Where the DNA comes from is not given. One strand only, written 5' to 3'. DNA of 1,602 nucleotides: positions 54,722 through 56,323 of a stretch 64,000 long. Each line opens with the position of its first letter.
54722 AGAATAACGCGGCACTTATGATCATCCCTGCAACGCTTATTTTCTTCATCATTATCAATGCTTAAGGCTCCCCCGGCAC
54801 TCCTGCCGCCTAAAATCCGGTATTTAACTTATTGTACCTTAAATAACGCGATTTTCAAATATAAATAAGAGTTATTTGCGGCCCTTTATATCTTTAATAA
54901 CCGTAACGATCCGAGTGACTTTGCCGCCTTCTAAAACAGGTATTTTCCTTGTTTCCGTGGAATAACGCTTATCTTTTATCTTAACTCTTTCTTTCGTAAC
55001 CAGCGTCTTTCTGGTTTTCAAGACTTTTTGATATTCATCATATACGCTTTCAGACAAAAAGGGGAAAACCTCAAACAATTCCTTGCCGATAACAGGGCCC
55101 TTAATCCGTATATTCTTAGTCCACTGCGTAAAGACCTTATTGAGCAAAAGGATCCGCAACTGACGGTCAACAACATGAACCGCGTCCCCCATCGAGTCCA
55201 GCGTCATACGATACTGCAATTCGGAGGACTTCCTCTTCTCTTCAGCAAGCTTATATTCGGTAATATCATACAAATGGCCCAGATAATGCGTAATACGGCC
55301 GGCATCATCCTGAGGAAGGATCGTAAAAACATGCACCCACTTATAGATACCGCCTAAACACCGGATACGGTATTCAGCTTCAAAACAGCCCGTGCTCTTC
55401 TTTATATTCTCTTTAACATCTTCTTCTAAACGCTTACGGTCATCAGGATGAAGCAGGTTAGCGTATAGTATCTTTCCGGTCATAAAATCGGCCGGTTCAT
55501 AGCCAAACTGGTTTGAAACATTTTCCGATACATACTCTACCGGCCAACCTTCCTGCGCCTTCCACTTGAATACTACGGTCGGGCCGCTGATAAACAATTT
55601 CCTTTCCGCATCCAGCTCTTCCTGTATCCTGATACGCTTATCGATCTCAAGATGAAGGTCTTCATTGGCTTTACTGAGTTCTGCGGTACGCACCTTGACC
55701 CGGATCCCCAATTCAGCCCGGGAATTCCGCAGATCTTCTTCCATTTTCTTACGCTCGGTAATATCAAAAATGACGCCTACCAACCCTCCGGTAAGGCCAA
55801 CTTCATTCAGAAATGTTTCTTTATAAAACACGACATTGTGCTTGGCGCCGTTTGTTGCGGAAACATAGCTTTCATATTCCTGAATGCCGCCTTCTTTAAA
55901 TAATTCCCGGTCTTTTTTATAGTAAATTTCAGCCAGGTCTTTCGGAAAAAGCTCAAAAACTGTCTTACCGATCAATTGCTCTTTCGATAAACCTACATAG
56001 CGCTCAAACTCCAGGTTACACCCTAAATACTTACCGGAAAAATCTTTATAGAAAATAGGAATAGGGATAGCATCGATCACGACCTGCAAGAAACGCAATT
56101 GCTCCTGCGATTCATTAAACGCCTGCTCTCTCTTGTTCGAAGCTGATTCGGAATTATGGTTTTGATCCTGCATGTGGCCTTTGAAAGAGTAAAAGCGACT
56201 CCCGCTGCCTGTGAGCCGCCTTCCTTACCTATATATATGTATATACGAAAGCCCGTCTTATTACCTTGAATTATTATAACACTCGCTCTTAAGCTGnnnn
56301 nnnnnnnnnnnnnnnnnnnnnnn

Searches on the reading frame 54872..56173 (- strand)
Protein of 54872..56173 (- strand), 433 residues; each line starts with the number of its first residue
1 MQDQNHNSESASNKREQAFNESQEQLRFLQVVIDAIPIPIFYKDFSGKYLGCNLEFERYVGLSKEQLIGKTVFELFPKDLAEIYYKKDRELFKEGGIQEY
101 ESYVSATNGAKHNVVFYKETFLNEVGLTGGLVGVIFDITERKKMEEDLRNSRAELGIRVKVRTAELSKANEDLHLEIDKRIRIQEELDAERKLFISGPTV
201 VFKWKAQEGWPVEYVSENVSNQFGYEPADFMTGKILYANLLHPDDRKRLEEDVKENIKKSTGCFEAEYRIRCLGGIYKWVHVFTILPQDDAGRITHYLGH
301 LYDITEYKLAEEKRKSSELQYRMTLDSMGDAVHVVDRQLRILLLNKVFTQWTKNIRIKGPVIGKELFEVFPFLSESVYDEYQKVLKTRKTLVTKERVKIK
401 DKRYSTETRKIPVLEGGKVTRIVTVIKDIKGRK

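Call 3: search_protein_families(library=pfam, proteins=[window:54872-56173:-], max_evalue=0.01)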
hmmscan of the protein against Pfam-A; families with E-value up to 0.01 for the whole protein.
window:54872-56173:- (433 aa): 5 families
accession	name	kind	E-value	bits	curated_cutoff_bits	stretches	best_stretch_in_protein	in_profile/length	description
PF08448.16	PAS_4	-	1.5e-30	106.1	23.1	3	34-142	2-109/110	PAS fold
PF00989.32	PAS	-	2e-22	79.8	22.6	3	28-80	2-58/113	PAS fold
PF08447.18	PAS_3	-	5.9e-21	75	25.6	1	213-299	2-87/89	PAS fold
PF13426.13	PAS_9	-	9.3e-19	68.1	27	2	206-306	8-103/103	PAS domain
PF13188.13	PAS_8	-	3e-09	36.9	21.8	1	28-87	2-57/65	PAS domain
